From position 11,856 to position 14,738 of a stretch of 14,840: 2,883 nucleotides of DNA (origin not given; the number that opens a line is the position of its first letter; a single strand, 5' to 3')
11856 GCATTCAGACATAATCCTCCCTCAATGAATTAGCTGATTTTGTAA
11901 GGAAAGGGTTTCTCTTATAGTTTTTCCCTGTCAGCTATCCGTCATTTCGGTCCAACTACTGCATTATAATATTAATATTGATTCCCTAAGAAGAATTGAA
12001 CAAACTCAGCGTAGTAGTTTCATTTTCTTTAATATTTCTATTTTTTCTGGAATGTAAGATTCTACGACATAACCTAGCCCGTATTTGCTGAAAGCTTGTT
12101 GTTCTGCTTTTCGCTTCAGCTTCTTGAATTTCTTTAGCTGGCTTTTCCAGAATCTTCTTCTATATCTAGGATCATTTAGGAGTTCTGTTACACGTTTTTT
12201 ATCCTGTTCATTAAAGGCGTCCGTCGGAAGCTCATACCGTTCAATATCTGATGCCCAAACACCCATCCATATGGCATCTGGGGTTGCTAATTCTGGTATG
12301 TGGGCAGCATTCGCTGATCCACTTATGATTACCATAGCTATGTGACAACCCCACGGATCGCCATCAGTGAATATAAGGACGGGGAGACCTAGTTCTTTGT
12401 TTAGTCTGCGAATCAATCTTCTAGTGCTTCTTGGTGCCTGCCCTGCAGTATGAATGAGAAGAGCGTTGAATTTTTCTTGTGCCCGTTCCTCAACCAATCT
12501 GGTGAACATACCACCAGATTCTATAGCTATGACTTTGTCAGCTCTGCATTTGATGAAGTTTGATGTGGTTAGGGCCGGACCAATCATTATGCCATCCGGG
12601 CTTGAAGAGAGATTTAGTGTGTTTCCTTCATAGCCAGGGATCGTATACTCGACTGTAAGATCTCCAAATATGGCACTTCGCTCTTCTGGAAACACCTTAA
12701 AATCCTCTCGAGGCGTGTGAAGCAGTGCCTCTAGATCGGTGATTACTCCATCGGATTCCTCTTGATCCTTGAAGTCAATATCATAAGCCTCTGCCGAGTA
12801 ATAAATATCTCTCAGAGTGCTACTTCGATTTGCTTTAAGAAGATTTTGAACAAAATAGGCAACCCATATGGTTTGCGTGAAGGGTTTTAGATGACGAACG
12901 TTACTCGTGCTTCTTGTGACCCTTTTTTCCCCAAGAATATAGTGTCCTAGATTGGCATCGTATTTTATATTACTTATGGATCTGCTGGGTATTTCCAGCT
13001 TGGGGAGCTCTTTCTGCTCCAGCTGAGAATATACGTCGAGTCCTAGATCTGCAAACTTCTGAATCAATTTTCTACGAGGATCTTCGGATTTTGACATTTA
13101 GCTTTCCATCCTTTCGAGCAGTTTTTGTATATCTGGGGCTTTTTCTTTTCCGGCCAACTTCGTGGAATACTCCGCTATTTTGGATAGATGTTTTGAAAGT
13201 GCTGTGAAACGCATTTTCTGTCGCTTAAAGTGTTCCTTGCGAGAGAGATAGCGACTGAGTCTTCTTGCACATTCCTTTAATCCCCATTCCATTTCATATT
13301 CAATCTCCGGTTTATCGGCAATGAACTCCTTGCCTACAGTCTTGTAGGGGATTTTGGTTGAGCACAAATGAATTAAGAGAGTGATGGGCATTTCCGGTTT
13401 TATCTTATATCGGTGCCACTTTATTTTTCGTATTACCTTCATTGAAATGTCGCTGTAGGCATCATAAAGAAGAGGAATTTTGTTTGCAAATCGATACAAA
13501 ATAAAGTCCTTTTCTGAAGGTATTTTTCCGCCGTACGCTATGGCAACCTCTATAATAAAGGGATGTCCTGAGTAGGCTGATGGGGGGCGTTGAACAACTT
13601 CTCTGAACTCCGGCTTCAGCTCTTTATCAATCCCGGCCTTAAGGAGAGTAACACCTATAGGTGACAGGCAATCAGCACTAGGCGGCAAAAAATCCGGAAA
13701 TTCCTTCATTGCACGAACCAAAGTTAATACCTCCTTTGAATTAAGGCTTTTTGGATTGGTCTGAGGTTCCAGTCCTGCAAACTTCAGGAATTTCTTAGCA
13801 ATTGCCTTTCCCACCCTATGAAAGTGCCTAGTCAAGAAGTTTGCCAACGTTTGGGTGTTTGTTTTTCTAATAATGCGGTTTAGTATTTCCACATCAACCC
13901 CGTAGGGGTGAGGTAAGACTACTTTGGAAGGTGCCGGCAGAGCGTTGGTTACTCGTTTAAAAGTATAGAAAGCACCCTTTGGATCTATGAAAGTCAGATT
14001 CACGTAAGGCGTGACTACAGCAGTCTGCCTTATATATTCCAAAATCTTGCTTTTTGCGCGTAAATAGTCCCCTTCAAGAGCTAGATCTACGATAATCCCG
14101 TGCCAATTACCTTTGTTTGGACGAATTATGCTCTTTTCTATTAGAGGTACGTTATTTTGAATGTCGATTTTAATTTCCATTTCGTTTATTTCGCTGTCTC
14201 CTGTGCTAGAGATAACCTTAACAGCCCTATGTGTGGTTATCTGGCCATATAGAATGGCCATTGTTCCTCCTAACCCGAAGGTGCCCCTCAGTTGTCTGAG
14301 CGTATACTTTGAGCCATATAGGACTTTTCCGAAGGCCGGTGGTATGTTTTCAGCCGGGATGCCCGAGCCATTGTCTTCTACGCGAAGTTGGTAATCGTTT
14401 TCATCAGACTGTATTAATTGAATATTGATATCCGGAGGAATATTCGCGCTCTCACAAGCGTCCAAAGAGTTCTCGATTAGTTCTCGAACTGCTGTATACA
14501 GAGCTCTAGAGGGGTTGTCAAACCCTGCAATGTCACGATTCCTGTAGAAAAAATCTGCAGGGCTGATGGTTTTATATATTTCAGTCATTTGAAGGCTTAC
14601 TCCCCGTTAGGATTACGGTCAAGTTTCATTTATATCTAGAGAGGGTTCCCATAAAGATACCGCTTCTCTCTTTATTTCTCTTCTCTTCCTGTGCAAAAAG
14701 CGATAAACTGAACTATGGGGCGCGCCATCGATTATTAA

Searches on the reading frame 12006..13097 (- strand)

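Call 9: search_protein_families(library=pfam, proteins=[window:12006-13097:-], max_evalue=0.001)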
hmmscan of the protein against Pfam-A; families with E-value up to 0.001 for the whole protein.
window:12006-13097:- (363 aa): 3 families
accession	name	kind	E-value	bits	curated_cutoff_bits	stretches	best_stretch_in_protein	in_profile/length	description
PF21180.3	TOP6A-Spo11_Toprim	-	3e-53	180.7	24.1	1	189-353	2-170/170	Topoisomerase 6 subunit A/Spo11, Toprim domain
PF04406.19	TP6A_N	-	9.3e-17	61.1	26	1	72-135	2-62/62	Type IIB DNA topoisomerase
PF23947.1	DUF7281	-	0.00069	19.7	27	0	167-270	23-124/183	Domain of unknown function (DUF7281)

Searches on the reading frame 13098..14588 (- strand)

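Call 9: search_protein_families(library=pfam, proteins=[window:13098-14588:-], max_evalue=0.001)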
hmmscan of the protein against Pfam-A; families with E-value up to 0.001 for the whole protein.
window:13098-14588:- (496 aa): 3 families
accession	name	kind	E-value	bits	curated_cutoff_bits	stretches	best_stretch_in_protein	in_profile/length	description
PF09239.17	Topo-VIb_trans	-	2.7e-59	199.9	24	1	303-459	1-158/159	Topoisomerase VI B subunit, transducer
PF13589.12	HATPase_c_3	-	9.1e-10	39.1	25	1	32-120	5-93/137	Histidine kinase-, DNA gyrase B-, and HSP90-like ATPase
PF02518.31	HATPase_c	-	1.7e-09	38.5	26.4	1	28-113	4-80/111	Histidine kinase-, DNA gyrase B-, and HSP90-like ATPase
